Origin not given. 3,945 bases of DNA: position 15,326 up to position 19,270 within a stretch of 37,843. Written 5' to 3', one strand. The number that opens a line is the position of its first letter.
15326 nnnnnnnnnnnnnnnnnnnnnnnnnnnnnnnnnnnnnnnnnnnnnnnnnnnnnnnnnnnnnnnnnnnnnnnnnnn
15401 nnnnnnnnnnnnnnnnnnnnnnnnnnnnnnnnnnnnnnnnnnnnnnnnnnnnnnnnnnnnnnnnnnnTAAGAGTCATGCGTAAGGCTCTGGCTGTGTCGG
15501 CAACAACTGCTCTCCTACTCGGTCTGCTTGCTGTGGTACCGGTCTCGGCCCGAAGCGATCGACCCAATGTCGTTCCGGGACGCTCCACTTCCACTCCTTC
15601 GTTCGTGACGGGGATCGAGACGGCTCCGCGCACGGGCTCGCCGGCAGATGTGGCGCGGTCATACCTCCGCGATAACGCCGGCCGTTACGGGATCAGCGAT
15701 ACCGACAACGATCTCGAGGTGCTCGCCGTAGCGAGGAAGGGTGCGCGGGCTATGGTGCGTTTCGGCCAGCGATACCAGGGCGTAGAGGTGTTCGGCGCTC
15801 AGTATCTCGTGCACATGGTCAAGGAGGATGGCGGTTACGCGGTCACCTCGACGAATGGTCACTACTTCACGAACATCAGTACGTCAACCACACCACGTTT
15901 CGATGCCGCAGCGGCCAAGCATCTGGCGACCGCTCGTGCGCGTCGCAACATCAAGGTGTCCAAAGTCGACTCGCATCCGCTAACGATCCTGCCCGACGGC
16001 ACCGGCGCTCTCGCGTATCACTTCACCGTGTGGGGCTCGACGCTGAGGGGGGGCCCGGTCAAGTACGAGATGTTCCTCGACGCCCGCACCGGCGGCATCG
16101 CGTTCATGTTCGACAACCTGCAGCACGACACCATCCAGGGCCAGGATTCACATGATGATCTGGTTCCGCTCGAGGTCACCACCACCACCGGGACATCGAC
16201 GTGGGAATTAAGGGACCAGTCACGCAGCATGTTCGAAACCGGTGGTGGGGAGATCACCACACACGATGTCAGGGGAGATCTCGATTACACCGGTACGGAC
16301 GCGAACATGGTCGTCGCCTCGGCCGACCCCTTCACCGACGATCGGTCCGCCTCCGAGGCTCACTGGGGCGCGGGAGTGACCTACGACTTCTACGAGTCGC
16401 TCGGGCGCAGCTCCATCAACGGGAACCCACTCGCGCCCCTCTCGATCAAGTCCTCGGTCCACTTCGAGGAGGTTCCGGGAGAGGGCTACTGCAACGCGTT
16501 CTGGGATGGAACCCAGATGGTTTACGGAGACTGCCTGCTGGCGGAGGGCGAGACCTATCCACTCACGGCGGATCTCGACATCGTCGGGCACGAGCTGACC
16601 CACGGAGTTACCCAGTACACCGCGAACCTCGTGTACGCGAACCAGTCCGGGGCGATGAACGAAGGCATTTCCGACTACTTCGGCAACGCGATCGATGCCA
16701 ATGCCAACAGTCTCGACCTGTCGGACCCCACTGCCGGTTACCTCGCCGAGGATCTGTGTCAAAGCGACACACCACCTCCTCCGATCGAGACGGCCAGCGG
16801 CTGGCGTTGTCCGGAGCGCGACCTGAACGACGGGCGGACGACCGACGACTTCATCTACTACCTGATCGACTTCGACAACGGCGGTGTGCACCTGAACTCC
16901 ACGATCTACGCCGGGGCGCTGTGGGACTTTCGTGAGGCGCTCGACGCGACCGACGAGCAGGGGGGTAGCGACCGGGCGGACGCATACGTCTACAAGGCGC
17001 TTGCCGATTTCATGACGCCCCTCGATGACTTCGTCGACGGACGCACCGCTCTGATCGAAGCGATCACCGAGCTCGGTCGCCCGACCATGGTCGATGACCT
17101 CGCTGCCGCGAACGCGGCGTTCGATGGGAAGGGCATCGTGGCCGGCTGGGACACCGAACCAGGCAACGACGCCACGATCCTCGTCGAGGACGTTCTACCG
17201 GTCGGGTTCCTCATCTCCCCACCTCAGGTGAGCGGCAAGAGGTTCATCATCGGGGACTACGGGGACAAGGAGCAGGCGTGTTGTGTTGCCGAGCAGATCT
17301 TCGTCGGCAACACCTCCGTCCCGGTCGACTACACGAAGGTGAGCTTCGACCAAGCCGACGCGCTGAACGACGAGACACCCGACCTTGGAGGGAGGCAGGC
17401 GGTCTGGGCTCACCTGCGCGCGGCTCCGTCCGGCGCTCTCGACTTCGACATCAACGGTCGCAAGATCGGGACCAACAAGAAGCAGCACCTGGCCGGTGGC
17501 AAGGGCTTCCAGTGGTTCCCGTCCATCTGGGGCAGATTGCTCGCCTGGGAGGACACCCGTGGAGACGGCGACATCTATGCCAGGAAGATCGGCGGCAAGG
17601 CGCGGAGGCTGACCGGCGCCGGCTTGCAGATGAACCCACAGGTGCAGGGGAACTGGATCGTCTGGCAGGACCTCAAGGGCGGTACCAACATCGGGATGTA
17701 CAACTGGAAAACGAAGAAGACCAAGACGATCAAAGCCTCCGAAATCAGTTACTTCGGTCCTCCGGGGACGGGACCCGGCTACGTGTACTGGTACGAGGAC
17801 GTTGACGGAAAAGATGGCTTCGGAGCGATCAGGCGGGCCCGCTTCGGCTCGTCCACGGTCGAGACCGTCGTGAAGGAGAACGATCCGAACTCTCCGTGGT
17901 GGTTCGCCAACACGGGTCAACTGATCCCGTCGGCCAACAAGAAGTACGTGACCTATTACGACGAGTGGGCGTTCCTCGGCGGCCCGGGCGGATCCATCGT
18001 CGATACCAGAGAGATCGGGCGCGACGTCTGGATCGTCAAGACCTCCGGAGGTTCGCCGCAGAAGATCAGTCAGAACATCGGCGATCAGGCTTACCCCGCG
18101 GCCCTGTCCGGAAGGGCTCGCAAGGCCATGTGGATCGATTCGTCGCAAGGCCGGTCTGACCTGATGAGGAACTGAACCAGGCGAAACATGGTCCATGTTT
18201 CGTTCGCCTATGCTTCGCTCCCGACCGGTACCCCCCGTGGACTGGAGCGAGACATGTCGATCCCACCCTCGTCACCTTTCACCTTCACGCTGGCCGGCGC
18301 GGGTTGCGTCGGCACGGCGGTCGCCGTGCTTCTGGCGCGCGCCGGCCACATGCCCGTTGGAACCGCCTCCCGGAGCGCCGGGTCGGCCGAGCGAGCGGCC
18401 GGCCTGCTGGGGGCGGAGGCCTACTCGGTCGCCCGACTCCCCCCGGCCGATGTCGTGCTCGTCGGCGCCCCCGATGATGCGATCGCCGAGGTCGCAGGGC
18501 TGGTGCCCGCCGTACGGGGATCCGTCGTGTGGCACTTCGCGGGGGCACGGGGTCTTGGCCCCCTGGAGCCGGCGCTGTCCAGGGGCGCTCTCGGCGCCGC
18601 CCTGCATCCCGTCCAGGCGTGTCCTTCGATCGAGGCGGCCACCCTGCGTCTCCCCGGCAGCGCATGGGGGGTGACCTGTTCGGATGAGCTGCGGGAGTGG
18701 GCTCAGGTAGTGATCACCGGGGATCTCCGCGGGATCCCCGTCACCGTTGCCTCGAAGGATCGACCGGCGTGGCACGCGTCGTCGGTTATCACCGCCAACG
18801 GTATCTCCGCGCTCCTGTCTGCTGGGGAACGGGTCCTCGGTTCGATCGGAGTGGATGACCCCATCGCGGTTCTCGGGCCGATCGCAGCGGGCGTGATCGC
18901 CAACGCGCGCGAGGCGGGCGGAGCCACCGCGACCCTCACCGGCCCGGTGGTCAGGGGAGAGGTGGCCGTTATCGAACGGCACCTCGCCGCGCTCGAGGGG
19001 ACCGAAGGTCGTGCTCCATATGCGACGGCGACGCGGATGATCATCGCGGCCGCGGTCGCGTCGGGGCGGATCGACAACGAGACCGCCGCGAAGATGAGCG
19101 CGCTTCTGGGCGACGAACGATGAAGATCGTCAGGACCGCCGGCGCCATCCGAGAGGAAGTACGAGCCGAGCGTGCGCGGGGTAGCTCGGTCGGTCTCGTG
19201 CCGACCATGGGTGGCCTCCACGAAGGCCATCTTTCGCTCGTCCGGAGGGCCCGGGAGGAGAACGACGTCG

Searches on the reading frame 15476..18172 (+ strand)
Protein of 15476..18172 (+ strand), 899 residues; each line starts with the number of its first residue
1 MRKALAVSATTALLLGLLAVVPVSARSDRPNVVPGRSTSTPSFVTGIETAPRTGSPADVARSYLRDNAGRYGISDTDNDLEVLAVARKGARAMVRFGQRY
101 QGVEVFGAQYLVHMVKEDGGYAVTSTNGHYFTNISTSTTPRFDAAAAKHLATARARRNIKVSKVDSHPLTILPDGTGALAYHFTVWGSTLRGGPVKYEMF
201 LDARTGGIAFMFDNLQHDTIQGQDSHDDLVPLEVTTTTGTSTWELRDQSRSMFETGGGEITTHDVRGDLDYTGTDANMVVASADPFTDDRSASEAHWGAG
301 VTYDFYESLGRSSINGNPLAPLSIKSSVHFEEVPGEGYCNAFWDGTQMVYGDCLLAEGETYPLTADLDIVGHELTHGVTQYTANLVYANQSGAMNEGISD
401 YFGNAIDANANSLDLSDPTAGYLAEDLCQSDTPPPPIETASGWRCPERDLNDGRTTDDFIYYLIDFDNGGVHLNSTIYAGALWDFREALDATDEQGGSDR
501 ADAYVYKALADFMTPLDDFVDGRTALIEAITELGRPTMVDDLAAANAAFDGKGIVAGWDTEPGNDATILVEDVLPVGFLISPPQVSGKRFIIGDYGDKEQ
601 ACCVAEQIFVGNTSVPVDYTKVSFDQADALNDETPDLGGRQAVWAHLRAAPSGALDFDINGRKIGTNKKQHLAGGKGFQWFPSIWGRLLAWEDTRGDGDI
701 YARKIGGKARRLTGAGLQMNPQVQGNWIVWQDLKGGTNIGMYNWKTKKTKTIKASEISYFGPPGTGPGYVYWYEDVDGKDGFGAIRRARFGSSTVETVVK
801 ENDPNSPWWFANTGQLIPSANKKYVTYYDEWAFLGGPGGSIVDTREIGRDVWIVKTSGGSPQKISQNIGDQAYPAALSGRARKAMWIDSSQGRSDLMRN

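Call 38: search_protein_families(library=pfam, proteins=[window:15476-18172:+], max_evalue=0.00001)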
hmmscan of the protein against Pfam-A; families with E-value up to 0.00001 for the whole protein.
window:15476-18172:+ (899 aa): 2 families
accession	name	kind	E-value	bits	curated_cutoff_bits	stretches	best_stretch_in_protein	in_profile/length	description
PF01447.24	Peptidase_M4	-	4.2e-27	95.8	22.4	1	221-380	3-145/145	Thermolysin metallopeptidase, catalytic domain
PF02868.21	Peptidase_M4_C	-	7.5e-20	71.9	24.4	1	383-550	1-161/165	Thermolysin metallopeptidase, alpha-helical domain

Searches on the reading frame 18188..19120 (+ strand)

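Call 38: search_protein_families(library=pfam, proteins=[window:18188-19120:+], max_evalue=0.00001)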
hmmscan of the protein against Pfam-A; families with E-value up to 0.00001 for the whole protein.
window:18188-19120:+ (311 aa): 2 families
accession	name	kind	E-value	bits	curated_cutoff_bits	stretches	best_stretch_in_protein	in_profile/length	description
PF10728.14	DUF2520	-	8.8e-20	71.2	25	1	160-283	3-123/125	Domain of unknown function (DUF2520)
PF10727.15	Rossmann-like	-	4.2e-11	43.2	23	1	36-141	20-131/131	Rossmann-like domain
